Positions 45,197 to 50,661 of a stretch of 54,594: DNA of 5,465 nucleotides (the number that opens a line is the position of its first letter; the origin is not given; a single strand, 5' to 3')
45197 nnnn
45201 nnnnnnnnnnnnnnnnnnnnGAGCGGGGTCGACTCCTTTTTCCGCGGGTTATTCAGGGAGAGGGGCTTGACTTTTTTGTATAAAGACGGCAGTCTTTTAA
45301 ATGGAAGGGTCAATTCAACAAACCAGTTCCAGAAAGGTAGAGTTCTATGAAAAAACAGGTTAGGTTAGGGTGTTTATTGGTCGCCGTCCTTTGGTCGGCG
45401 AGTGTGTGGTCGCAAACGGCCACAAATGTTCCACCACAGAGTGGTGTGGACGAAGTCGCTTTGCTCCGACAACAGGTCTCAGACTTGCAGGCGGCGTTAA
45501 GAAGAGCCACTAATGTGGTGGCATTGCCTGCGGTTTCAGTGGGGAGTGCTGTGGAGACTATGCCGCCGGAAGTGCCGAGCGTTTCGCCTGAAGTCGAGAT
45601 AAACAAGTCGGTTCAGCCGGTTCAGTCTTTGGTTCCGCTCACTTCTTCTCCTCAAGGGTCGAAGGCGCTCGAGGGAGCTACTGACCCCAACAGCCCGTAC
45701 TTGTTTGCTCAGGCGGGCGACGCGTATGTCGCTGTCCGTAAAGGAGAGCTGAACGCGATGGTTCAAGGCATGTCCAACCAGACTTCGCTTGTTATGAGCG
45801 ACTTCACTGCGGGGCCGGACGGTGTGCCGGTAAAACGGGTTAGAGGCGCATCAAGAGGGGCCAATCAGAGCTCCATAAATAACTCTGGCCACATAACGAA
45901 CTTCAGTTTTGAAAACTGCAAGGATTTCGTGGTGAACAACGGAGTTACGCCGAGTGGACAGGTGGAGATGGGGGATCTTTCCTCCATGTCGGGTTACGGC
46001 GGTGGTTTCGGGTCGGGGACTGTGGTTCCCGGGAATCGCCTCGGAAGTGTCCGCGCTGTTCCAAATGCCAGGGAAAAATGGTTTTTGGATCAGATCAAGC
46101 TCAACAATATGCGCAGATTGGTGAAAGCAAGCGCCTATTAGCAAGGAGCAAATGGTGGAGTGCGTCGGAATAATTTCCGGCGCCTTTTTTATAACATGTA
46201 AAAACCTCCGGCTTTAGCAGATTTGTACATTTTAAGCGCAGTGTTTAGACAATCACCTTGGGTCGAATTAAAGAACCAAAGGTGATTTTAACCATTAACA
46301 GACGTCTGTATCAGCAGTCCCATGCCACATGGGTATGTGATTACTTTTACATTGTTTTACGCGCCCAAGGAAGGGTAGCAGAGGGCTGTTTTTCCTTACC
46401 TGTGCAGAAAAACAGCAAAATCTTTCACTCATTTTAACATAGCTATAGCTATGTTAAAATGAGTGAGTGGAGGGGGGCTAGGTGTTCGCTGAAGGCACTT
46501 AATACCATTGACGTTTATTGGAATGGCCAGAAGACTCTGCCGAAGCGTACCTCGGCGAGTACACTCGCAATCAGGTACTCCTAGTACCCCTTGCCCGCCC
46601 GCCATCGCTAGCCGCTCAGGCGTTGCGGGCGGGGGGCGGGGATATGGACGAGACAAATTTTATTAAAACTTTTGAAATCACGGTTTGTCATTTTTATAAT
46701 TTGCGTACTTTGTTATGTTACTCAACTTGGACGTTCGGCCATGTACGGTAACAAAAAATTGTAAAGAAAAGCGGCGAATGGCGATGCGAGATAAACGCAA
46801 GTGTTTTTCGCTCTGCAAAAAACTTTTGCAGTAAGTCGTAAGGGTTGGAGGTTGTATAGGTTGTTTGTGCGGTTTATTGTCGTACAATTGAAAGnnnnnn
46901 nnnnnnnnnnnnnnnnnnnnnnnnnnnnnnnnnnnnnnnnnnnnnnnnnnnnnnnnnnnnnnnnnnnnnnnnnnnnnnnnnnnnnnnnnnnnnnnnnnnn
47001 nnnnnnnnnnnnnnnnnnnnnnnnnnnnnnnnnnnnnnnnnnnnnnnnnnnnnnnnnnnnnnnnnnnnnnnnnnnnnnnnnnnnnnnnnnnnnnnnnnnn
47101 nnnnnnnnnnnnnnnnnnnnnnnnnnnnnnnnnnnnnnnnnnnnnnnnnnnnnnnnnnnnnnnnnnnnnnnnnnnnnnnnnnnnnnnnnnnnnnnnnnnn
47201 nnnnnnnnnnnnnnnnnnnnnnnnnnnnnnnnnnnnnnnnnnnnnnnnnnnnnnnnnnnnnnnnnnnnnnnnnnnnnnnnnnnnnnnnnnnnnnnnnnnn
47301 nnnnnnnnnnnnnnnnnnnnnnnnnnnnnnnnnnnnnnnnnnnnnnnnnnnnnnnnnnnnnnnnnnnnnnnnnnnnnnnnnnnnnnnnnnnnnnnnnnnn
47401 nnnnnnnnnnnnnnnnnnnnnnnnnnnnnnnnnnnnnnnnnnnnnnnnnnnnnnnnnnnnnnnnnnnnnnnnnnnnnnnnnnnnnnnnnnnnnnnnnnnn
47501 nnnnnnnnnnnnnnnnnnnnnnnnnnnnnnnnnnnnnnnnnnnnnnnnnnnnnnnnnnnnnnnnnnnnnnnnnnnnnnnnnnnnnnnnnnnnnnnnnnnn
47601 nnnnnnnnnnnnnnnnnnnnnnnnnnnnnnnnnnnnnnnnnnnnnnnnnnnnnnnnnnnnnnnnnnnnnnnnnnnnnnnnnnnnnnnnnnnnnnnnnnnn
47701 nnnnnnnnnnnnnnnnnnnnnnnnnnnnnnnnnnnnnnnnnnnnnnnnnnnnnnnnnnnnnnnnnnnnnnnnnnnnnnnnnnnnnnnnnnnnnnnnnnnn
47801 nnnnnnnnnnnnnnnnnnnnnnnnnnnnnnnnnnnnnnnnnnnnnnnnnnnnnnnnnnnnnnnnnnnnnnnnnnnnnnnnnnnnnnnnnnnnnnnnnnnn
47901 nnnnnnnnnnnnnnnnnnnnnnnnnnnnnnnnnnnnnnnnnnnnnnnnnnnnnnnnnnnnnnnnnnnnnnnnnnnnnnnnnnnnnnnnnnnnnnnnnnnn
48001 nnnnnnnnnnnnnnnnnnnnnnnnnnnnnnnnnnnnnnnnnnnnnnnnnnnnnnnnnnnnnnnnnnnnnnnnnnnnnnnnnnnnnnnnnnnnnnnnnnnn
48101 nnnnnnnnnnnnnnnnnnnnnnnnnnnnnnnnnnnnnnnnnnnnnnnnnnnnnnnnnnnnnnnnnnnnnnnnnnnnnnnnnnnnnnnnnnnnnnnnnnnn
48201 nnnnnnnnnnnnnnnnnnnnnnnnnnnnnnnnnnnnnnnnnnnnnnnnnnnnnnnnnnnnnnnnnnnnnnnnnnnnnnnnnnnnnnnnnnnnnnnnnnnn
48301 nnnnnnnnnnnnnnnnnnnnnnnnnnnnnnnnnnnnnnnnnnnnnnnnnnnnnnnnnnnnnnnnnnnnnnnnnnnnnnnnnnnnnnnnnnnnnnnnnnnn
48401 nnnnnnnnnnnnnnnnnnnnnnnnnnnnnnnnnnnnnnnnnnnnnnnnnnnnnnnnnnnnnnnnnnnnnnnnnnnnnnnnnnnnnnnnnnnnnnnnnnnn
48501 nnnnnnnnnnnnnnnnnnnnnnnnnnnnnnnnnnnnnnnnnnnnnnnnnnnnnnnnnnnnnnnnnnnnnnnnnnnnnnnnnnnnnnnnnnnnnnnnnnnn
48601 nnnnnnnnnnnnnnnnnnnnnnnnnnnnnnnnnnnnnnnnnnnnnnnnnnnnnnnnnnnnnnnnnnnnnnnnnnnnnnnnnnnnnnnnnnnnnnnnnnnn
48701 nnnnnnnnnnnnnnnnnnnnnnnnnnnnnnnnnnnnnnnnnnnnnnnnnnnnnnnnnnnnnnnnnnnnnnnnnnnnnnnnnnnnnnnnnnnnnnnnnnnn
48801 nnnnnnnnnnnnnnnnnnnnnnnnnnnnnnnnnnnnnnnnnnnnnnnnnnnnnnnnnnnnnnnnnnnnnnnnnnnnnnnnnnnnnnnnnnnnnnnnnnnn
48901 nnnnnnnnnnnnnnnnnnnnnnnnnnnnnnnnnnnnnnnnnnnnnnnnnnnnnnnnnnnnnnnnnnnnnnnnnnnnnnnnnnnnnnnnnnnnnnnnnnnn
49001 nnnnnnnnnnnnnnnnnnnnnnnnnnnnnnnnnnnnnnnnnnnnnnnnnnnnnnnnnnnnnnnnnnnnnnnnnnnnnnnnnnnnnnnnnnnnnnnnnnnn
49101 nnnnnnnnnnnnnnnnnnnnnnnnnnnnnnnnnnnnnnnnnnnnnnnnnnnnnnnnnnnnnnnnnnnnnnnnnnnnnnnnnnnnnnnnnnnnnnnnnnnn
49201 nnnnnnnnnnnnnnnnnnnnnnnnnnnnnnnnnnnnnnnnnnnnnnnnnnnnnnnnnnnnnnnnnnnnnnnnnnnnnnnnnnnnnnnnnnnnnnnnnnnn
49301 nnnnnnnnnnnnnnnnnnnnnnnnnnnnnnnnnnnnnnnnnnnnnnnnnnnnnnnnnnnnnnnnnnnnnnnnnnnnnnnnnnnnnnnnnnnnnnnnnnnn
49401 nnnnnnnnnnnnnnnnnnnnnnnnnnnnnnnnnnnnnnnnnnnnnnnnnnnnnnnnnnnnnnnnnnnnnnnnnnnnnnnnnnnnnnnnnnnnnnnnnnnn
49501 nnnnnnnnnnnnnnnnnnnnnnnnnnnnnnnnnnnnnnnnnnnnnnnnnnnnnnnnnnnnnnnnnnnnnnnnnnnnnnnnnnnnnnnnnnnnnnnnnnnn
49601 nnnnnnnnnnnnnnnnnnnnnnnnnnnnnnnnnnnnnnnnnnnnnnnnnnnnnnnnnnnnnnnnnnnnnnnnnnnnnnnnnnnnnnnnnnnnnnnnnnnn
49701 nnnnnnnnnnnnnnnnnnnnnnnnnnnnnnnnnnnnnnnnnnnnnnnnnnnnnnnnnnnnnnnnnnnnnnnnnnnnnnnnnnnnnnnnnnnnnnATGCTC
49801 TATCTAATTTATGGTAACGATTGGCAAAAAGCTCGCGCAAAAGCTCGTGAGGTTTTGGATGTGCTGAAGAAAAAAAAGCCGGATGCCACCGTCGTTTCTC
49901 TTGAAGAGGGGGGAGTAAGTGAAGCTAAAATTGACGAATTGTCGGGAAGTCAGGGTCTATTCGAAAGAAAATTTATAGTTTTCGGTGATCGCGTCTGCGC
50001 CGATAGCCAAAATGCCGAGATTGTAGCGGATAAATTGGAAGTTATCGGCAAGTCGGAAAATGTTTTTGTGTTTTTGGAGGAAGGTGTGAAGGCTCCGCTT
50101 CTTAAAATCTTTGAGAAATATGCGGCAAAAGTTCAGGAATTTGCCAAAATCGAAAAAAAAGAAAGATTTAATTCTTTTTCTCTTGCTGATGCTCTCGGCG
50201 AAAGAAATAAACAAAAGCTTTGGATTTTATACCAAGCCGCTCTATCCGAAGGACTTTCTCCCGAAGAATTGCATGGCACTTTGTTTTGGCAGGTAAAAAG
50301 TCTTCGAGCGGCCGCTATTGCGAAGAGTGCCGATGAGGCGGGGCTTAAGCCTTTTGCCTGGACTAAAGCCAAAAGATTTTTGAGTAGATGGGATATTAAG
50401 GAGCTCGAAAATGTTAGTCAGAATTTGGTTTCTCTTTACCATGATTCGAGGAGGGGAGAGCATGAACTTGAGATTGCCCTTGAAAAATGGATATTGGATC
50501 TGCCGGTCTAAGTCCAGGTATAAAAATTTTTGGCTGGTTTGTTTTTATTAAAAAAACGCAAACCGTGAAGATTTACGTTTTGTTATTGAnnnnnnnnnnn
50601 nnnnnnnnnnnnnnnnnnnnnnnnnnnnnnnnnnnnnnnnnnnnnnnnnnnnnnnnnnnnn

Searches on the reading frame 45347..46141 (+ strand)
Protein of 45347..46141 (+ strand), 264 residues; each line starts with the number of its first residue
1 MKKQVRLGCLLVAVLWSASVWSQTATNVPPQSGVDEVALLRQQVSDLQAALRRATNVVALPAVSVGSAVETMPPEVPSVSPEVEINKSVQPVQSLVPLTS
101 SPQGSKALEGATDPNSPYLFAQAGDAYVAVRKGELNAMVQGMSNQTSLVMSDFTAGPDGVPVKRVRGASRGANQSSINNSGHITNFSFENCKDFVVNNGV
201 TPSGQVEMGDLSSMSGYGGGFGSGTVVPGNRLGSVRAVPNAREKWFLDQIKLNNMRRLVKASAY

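Call 6: search_protein_families(library=pfam, proteins=[window:45347-46141:+], max_evalue=0.01)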
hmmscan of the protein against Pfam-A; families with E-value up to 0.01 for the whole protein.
window:45347-46141:+ (264 aa): 0 families

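Call 66: find_encoding_contigs(protein=window:45347-46141:+, flank=2500, max_places=10)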
Protein window:45347-46141:+ (264 aa): 23 contigs read that carry it; 10 places shown.
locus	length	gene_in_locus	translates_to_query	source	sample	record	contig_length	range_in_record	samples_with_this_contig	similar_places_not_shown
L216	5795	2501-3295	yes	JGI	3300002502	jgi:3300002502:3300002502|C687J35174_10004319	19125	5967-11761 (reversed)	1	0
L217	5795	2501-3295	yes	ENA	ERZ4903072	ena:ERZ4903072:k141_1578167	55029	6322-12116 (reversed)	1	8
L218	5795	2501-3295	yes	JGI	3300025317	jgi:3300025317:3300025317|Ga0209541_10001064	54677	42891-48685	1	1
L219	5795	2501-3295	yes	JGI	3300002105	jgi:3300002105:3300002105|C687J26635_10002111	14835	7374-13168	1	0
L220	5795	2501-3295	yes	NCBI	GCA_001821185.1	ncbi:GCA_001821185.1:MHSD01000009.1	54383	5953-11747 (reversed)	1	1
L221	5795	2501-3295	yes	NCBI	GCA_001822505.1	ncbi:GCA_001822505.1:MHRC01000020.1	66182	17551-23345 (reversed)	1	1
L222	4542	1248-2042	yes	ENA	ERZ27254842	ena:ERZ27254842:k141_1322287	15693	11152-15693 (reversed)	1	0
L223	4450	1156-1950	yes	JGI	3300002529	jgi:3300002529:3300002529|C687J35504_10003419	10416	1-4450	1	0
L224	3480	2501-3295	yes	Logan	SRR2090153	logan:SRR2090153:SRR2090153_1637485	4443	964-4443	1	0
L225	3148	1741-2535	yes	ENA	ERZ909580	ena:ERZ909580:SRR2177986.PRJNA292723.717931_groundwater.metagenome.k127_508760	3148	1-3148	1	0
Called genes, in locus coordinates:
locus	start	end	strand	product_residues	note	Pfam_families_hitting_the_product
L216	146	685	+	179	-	-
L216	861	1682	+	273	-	-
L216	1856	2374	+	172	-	PF02367:TsaE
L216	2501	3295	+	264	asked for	-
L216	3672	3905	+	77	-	-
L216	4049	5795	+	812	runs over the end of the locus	PF02739:5_3_exonuc_N, PF01367:5_3_exonuc, PF00476:DNA_pol_A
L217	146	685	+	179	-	-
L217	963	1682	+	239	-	-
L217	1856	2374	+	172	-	PF02367:TsaE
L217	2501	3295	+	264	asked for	-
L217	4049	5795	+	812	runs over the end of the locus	PF02739:5_3_exonuc_N, PF01367:5_3_exonuc, PF00476:DNA_pol_A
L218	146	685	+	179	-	-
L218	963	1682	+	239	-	-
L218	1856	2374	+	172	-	PF02367:TsaE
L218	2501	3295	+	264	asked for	-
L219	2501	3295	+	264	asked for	-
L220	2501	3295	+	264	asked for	-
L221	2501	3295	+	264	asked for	-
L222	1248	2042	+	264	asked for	-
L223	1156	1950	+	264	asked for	-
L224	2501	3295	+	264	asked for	-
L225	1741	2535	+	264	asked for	-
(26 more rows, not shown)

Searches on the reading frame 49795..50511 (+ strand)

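Call 65: search_protein_families(library=pfam, proteins=[window:49795-50511:+], max_evalue=0.001)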
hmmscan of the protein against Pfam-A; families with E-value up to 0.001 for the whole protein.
window:49795-50511:+ (238 aa): 1 family
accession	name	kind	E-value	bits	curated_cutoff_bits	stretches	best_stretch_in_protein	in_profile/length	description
PF21694.2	DNA_pol3_delta_C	-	2.7e-05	24.6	27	1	126-235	3-120/121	DNA polymerase III delta subunit, C-terminal domain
